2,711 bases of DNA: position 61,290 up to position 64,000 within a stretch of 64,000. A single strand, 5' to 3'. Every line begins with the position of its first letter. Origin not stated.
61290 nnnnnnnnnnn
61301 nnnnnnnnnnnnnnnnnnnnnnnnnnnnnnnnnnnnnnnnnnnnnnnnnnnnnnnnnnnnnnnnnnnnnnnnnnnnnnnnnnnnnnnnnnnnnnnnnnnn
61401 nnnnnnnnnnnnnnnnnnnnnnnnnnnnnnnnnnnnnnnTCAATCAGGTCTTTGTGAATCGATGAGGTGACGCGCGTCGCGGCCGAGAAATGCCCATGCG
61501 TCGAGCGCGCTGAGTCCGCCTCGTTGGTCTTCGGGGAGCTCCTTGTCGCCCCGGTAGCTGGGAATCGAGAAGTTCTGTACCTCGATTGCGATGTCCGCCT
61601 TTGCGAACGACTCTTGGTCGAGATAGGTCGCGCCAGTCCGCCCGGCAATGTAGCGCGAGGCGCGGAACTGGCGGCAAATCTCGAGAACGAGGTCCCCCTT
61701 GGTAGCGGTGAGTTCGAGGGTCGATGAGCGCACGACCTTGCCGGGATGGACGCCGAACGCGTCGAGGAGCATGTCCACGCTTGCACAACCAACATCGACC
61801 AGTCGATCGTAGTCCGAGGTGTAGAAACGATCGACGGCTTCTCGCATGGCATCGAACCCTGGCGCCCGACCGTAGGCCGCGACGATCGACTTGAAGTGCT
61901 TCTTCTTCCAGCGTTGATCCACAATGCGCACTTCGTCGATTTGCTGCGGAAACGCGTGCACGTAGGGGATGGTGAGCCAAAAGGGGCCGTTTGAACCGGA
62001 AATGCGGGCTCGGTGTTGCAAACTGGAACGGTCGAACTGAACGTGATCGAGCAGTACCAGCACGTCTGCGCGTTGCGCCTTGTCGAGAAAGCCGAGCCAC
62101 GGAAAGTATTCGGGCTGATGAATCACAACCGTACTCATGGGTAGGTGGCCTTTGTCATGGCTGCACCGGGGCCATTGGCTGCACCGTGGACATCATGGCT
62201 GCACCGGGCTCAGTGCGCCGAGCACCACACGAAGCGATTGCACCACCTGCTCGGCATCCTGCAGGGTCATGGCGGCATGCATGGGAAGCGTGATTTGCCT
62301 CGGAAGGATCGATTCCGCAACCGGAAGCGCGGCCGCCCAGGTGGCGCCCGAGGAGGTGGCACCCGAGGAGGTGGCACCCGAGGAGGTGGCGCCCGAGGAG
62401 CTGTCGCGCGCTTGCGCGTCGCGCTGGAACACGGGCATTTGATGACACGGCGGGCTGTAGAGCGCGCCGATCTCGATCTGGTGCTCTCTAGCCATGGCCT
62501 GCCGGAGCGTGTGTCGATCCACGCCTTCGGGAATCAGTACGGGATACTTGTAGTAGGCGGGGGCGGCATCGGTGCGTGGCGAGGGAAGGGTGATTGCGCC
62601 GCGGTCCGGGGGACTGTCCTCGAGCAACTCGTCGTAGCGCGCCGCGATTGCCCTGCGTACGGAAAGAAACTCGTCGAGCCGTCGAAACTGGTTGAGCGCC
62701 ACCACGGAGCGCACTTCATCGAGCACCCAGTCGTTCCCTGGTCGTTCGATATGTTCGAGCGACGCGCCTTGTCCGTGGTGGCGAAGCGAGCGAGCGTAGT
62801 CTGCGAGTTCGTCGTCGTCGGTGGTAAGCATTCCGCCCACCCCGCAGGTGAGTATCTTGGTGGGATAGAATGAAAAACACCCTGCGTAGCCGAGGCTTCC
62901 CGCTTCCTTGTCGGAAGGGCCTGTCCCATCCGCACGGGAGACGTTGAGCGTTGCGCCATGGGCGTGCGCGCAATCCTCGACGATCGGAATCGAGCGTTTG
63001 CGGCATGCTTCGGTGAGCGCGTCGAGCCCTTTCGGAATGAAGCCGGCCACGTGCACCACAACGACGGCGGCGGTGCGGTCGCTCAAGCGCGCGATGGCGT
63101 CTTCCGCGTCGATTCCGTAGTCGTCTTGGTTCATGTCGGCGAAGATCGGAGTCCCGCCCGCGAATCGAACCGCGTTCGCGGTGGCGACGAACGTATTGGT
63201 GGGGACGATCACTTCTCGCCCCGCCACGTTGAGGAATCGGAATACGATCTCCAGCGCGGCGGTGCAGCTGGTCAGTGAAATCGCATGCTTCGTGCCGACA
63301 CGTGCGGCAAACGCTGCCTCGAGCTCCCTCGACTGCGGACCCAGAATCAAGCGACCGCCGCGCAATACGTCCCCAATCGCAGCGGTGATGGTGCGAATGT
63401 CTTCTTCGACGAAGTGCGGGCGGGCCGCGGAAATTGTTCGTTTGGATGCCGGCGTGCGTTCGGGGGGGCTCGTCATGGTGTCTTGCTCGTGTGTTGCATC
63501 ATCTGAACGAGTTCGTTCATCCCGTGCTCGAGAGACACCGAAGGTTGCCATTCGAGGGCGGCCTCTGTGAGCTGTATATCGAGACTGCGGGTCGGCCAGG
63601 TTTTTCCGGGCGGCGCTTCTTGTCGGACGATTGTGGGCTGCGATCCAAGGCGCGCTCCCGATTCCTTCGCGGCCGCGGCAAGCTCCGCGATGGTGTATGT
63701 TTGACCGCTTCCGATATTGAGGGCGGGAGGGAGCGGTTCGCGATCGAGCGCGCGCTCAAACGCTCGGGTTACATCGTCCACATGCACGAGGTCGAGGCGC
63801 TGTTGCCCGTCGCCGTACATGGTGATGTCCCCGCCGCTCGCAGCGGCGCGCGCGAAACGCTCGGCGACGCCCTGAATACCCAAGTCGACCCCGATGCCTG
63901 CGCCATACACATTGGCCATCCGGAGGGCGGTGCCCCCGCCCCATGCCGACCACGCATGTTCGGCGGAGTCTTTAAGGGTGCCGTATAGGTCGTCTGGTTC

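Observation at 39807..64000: Glt/Nfs-like machine physically fused to an Exo-like polysaccharide export and amino-sugar biosynthesis locus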

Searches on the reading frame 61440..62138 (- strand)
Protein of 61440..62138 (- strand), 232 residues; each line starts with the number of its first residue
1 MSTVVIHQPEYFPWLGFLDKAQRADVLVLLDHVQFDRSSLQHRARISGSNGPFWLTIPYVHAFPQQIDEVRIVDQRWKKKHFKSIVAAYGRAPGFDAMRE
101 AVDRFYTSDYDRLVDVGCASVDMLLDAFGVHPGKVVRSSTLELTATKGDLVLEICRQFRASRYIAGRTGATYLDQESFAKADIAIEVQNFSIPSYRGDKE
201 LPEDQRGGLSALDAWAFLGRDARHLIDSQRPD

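Call 5: search_protein_families(library=pfam, proteins=[window:61440-62138:-], max_evalue=0.01)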
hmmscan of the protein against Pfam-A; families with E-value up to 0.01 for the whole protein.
window:61440-62138:- (232 aa): 1 family
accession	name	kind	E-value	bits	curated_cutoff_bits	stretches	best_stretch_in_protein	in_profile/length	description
PF08889.16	WbqC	-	1.6e-52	178.9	21.3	1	8-223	1-216/218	WbqC-like protein family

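Call 16: find_encoding_contigs(protein=window:61440-62138:-, flank=10000, max_places=3)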
Protein window:61440-62138:- (232 aa): no gene with exactly this product is on record in the collection.

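Call 41: search_protein_families(library=ncbifam, proteins=[window:61440-62138:-], max_evalue=0.00001)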
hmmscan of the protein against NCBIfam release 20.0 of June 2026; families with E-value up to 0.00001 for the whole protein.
window:61440-62138:- (232 aa): 0 families

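Call 63: find_homologous_proteins(query=window:61443-62138:-, max_evalue=1e-20)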
Query seq(232 aa) (232 aa): 200 proteins with E <= 1e-20 among 631 candidates; the best 120 are listed.
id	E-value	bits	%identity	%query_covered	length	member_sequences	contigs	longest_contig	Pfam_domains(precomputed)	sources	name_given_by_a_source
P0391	2.7e-153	526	100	100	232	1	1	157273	PF08889.17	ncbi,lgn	-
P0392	1.5e-85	304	60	98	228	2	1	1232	PF08889.17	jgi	jgi:hypothetical protein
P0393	6.8e-85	302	61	98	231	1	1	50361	PF08889.17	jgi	jgi:hypothetical protein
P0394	2.5e-84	300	60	97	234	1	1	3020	PF08889.17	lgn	-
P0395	3.8e-84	300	60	97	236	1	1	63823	PF08889.17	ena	-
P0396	2.0e-83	298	60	98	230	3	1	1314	PF08889.17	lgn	-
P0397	4.1e-83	296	60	96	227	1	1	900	PF08889.17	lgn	-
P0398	1.9e-82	294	57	96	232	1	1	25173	PF08889.17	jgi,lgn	jgi:hypothetical protein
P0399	9.4e-82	292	59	98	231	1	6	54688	PF08889.17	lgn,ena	-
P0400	2.4e-81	291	58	91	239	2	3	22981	PF08889.17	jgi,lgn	-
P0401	1.4e-80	288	55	98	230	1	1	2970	PF08889.17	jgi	jgi:hypothetical protein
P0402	1.4e-80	288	56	99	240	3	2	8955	PF08889.17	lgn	-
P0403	1.5e-80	288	58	99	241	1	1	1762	PF08889.17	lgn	-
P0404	8.2e-80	286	57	98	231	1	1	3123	PF08889.17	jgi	jgi:hypothetical protein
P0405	1.2e-79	285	58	97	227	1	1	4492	PF08889.17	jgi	jgi:hypothetical protein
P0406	5.1e-79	283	58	97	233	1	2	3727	PF08889.17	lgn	-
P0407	6.9e-79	283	58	98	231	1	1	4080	PF08889.17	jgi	jgi:hypothetical protein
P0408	1.1e-78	282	56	99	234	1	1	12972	PF08889.17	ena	-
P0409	1.5e-78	282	55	99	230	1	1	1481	PF08889.17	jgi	jgi:hypothetical protein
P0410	2.7e-78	281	58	94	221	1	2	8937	PF08889.17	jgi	jgi:hypothetical protein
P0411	3.7e-78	280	58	92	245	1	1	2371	PF08889.17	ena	-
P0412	4.0e-78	280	56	97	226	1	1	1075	PF08889.17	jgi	jgi:hypothetical protein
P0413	4.4e-78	280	54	96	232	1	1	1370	PF08889.17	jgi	jgi:hypothetical protein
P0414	4.5e-78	280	58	97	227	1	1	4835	PF08889.17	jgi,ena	-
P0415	4.8e-78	280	56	98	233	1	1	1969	PF08889.17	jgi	jgi:WbqC-like protein family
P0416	8.4e-78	279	58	96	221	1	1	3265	PF08889.17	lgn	-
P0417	1.1e-77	279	57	98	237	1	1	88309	PF08889.17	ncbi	-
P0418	1.8e-77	278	57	95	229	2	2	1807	PF08889.17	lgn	-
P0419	2.1e-77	278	59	97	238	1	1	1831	PF08889.17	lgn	-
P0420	2.8e-77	277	59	99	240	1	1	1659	PF08889.17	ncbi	-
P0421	2.9e-77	277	58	95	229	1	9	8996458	PF08889.17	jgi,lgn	jgi:hypothetical protein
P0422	5.4e-77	276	55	97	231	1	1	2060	PF08889.17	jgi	jgi:hypothetical protein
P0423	6.6e-77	276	55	94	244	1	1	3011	PF08889.17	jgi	jgi:hypothetical protein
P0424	8.5e-77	276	56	97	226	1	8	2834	PF08889.17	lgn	-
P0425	8.8e-77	276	58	94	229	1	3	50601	PF08889.17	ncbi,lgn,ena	-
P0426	9.5e-77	276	55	99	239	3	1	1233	PF08889.17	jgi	jgi:hypothetical protein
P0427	1.0e-76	276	57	97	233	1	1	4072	PF08889.17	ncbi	-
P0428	1.1e-76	275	58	95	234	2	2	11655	PF08889.17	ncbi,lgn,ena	-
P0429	1.7e-76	275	52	97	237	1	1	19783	PF08889.17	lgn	-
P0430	1.8e-76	275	53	98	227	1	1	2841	PF08889.17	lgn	-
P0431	2.8e-76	274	55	100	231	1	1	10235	PF08889.17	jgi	jgi:hypothetical protein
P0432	5.7e-76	273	57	96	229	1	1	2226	PF08889.17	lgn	-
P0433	7.5e-76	273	54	98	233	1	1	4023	PF08889.17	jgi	jgi:hypothetical protein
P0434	7.5e-76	273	55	100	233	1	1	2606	PF08889.17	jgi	jgi:hypothetical protein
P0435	9.6e-76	272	55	97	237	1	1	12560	PF08889.17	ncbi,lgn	-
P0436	9.7e-76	272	56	97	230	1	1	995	PF08889.17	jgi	-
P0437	1.0e-75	272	58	95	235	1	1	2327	PF08889.17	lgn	-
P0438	1.0e-75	272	58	93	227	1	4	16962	PF08889.17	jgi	jgi:hypothetical protein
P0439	1.2e-75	272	56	97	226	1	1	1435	PF08889.17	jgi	-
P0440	3.7e-75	270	57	94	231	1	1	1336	PF08889.17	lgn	-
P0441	3.9e-75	270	55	98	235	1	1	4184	PF08889.17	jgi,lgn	jgi:hypothetical protein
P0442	4.0e-75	270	57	97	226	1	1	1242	PF08889.17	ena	-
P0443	4.4e-75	270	54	97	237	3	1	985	PF08889.17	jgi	-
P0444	4.5e-75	270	56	99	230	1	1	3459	PF08889.17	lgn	-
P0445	5.0e-75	270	53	100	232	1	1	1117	PF08889.17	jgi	jgi:hypothetical protein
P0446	5.5e-75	270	57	99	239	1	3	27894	PF08889.17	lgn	-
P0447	5.6e-75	270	58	97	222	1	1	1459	PF08889.17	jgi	jgi:hypothetical protein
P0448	9.4e-75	269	56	97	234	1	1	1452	PF08889.17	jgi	jgi:hypothetical protein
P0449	1.3e-74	269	54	97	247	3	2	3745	PF08889.17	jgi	jgi:hypothetical protein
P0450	2.3e-74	268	56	97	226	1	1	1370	PF08889.17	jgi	jgi:WbqC-like protein family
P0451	2.3e-74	268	56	96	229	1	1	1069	PF08889.17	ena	-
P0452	2.7e-74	268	56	97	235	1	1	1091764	PF08889.17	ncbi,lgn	ncbi:MAG: WbqC family protein [Polyangiaceae bacterium]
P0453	3.9e-74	267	52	98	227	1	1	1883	PF08889.17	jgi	jgi:hypothetical protein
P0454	5.3e-74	267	55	99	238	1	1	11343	PF08889.17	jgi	jgi:hypothetical protein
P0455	9.0e-74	266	53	99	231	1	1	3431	PF08889.17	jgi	jgi:hypothetical protein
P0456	1.2e-73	265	56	96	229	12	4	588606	PF08889.17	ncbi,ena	-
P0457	1.3e-73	265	55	98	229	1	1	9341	PF08889.17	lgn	-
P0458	1.5e-73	265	55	96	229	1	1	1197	PF08889.17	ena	-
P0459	3.1e-73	264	54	98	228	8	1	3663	PF08889.17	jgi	-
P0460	3.6e-73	264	52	98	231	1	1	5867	PF08889.17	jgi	jgi:hypothetical protein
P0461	4.7e-73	264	55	96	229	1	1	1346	PF08889.17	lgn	-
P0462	5.0e-73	264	55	95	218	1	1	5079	PF08889.17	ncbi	-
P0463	6.1e-73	263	54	97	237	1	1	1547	PF08889.17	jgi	jgi:hypothetical protein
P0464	6.3e-73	263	53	100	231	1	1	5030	PF08889.17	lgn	-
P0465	8.3e-73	263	54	98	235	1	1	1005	PF08889.17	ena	-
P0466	9.5e-73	263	53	97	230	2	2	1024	PF08889.17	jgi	jgi:hypothetical protein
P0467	1.1e-72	262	56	98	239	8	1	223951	PF08889.17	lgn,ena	-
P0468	1.9e-72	262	56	98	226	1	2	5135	PF08889.17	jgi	jgi:hypothetical protein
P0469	6.3e-72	260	55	96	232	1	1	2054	PF08889.17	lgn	-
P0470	1.5e-71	259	57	95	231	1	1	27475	PF08889.17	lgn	-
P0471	2.5e-71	258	54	98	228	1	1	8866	PF08889.17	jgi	jgi:hypothetical protein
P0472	2.6e-71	258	55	93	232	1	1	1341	PF08889.17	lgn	-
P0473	4.5e-71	257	54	96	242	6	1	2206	PF08889.17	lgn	-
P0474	5.0e-71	257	52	99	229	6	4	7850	PF08889.17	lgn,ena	-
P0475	5.2e-71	257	53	97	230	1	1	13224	PF08889.17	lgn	-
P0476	6.3e-71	257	54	96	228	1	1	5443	PF08889.17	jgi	jgi:WbqC-like protein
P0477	7.4e-71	256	55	96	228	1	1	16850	PF08889.17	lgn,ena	-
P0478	8.2e-71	256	55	96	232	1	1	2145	PF08889.17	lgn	-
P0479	1.4e-70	256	51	97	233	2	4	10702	PF08889.17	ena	-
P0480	1.4e-70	255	55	98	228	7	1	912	PF08889.17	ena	-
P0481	1.7e-70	255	52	95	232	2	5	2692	PF08889.17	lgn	-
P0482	1.8e-70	255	55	100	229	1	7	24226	PF08889.17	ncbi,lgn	-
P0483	1.8e-70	255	52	97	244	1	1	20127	PF08889.17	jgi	jgi:hypothetical protein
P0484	1.9e-70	255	55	97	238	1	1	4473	PF08889.17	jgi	jgi:WbqC-like protein family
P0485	2.5e-70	255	51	99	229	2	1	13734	PF08889.17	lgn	-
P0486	3.2e-70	254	53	96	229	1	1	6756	PF08889.17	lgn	-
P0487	3.5e-70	254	53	98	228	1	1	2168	PF08889.17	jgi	-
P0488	3.8e-70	254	52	94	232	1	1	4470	PF08889.17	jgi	jgi:hypothetical protein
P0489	4.1e-70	254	52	95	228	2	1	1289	PF08889.17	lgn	-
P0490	4.8e-70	254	54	97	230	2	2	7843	PF08889.17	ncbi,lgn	ncbi:MAG TPA: WbqC family protein [Byssovorax sp.]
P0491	4.9e-70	254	54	96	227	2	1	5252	PF08889.17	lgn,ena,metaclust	metaclust:\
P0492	4.9e-70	254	51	94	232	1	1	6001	PF08889.17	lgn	-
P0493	5.1e-70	254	51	98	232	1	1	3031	PF08889.17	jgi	jgi:hypothetical protein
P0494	5.3e-70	254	52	97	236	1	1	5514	PF08889.17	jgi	jgi:hypothetical protein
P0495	6.0e-70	253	53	98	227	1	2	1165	PF08889.17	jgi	jgi:hypothetical protein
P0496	6.8e-70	253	53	99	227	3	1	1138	PF08889.17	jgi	jgi:hypothetical protein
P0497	7.0e-70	253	54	99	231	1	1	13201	PF08889.17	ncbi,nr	ncbi:MAG TPA: WbqC family protein [Haliangiales bacterium]|nr:WbqC family protein [Haliangiales bact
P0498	9.7e-70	253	52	100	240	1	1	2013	PF08889.17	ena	-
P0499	2.9e-69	251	51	99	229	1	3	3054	PF08889.17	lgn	-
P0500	4.3e-69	251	53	96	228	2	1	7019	PF08889.17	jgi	-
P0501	1.5e-68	249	52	98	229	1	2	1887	PF08889.17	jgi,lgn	-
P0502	2.4e-68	248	53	95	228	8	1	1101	PF08889.17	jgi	jgi:hypothetical protein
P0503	6.4e-68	247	52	94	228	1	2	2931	PF08889.17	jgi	jgi:hypothetical protein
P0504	1.7e-67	245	53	98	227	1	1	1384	PF08889.17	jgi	jgi:hypothetical protein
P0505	2.6e-66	242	53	97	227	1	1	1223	PF08889.17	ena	-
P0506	3.0e-66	241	52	96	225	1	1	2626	PF08889.17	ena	-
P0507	7.5e-66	240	57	83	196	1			PF08889.17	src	-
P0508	1.0e-65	240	53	96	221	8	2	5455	PF08889.17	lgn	-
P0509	5.5e-64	234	51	95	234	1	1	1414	PF08889.17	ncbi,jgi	jgi:hypothetical protein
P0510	8.9e-64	233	47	98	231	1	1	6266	PF08889.17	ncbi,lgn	-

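Call 64: find_encoding_contigs(protein=P0391, flank=10000, max_places=2)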
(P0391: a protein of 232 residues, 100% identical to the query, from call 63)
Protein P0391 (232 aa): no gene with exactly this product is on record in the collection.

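Call 65: find_encoding_contigs(protein=P0395, flank=10000, max_places=1)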
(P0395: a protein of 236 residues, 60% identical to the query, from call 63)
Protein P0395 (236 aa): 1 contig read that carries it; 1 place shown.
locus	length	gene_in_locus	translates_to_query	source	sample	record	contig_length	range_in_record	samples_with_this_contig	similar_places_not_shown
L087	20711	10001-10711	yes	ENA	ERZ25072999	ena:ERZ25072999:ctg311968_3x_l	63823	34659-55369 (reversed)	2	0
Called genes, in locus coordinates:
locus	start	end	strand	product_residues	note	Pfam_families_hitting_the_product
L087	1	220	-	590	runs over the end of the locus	PF17517:IgGFc_binding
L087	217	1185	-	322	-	-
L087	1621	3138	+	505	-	PF00089:Trypsin, PF13365:Trypsin_2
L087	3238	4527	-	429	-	PF05090:HTTM, PF22777:VKGC_lumenal_dom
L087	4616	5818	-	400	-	PF09375:Peptidase_M75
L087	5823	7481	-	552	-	PF16148:DUF4856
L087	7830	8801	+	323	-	PF01073:3Beta_HSD, PF01370:Epimerase, PF04321:RmlD_sub_bind, PF07993:NAD_binding_4 (faint), PF16363:GDP_Man_Dehyd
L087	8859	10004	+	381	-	PF00155:Aminotran_1_2, PF01041:DegT_DnrJ_EryC1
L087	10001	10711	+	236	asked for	PF08889:WbqC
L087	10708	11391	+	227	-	PF02397:Bac_transf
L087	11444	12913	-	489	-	PF00070:Pyr_redox (faint), PF00890:FAD_binding_2 (faint), PF01266:DAO (weak), PF01593:Amino_oxidase, PF03486:HI0933_like (faint), PF07992:Pyr_redox_2 (faint), PF13450:NAD_binding_8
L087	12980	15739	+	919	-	PF00012:HSP70, PF12531:DUF3731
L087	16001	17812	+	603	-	PF16697:Yop-YscD_cpl, PF00498:FHA, PF00437:T2SSE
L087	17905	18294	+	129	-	PF00072:Response_reg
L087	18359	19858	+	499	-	PF20154:LNT_N, PF00795:CN_hydrolase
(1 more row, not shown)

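Call 66: find_encoding_contigs(protein=P0393, flank=10000, max_places=1)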
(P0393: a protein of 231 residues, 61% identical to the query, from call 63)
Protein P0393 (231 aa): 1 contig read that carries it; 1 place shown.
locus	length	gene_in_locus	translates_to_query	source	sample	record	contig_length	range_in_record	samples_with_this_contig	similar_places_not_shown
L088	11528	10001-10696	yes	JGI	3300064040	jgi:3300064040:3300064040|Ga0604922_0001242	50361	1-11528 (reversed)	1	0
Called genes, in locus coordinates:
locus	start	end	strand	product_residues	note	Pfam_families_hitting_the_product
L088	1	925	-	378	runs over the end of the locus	PF13439:Glyco_transf_4, PF13579:Glyco_trans_4_4, PF20706:GT4-conflict (weak), PF00534:Glycos_transf_1, PF13692:Glyco_trans_1_4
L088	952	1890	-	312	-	PF00535:Glycos_transf_2, PF10111:Glyco_tranf_2_2, PF13641:Glyco_tranf_2_3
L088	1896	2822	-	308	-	PF02475:TRM5-TYW2_MTfase (weak), PF05050:Methyltransf_21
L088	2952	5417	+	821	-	PF04932:Wzy_C, PF14559:TPR_19 (faint)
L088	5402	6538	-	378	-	PF14907:NTP_transf_5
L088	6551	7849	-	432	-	PF01041:DegT_DnrJ_EryC1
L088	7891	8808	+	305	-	PF01370:Epimerase, PF04321:RmlD_sub_bind, PF13460:NAD_binding_10 (weak), PF01073:3Beta_HSD (weak), PF16363:GDP_Man_Dehyd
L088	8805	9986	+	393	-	PF01041:DegT_DnrJ_EryC1, PF01212:Beta_elim_lyase (weak)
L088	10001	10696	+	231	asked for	PF08889:WbqC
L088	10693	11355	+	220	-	PF02585:PIG-L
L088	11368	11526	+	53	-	?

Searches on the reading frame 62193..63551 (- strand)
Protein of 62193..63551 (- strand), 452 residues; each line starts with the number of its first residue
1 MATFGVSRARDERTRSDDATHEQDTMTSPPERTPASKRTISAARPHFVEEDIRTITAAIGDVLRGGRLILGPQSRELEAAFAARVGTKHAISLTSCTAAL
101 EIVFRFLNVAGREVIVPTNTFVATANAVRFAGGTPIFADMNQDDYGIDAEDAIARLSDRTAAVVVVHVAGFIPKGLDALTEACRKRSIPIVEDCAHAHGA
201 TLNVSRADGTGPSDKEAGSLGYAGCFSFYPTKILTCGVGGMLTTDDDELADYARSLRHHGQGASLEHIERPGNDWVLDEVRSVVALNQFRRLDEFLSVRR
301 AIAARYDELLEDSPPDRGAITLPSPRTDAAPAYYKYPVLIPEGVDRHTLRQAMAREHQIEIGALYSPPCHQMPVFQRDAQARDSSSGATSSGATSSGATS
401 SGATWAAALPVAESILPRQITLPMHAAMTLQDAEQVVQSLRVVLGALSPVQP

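Call 5: search_protein_families(library=pfam, proteins=[window:62193-63551:-], max_evalue=0.01)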
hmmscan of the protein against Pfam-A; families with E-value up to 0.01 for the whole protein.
window:62193-63551:- (452 aa): 3 families
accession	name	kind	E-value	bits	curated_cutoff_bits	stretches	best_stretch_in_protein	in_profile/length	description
PF01041.23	DegT_DnrJ_EryC1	-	1.6e-88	297.8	19.8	2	54-382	6-324/360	DegT/DnrJ/EryC1/StrS aminotransferase family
PF00155.27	Aminotran_1_2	-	4.3e-08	33.2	19.7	1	73-200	42-192/361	Aminotransferase class I and II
PF01212.27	Beta_elim_lyase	-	2.5e-05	24.2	27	1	72-261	32-228/288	Beta-eliminating lyase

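Call 41: search_protein_families(library=ncbifam, proteins=[window:62193-63551:-], max_evalue=0.00001)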
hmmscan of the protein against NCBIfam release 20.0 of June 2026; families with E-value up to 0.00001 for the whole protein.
window:62193-63551:- (452 aa): 8 families
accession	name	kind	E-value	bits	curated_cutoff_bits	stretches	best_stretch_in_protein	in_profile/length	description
TIGR03588.1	PseC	equivalog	7e-58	196.3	423.5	1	48-382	10-343/380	UDP-4-amino-4,6-dideoxy-N-acetyl-beta-L-altrosamine transaminase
NF008658.2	PRK11658.1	equivalog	6.5e-52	176.4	631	1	41-444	6-377/379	UDP-4-amino-4-deoxy-L-arabinose aminotransferase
TIGR04181.1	NHT_00031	hypoth_equivalog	2.3e-45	155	420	1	74-384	32-344/359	LegC family aminotransferase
NF008687.0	PRK11706.1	equivalog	1.3e-43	149.2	375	1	42-384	4-338/375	dTDP-4-amino-4,6-dideoxygalactose transaminase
TIGR04427.1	PLP_DesI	equivalog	2.1e-41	142.3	650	1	71-381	51-346/390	dTDP-4-dehydro-6-deoxyglucose aminotransferase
NF011936.0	PRK15407.1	equivalog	1.5e-30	106.3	423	1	29-261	26-252/440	lipopolysaccharide biosynthesis protein RfbH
TIGR02379.1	ECA_wecE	subfamily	5.5e-30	104.4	434.85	1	43-356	5-313/376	dTDP-4-amino-4,6-dideoxy-D-glucose transaminase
NF005817.0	PRK07683.1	equivalog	6.5e-07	28.4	575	1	91-167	93-169/387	aminotransferase A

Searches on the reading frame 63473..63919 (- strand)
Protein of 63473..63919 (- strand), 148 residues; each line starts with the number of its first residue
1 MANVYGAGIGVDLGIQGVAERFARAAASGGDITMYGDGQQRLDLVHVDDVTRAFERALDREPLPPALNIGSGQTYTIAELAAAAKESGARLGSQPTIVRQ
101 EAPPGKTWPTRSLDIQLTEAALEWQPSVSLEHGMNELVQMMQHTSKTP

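Call 5: search_protein_families(library=pfam, proteins=[window:63473-63919:-], max_evalue=0.01)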
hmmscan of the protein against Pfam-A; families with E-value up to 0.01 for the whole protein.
window:63473-63919:- (148 aa): 2 families
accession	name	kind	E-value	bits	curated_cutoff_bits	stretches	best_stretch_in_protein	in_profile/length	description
PF01370.27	Epimerase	-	8.6e-11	42.1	20.9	1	2-70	170-240/240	NAD dependent epimerase/dehydratase family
PF16363.11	GDP_Man_Dehyd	-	8.2e-06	25.9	27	1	16-136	195-331/332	GDP-mannose 4,6 dehydratase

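Call 41: search_protein_families(library=ncbifam, proteins=[window:63473-63919:-], max_evalue=0.00001)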
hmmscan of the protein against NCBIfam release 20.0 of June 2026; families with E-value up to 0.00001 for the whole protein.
window:63473-63919:- (148 aa): 2 families
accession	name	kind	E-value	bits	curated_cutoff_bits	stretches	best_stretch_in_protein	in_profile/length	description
NF047922.1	GDPFucSynFcl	equivalog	7.4e-10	38.8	500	1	21-141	185-301/308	GDP-L-fucose synthase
TIGR01181.1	dTDP_gluc_dehyt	equivalog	6.1e-09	35.4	365.1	1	23-141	196-311/321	dTDP-glucose 4,6-dehydratase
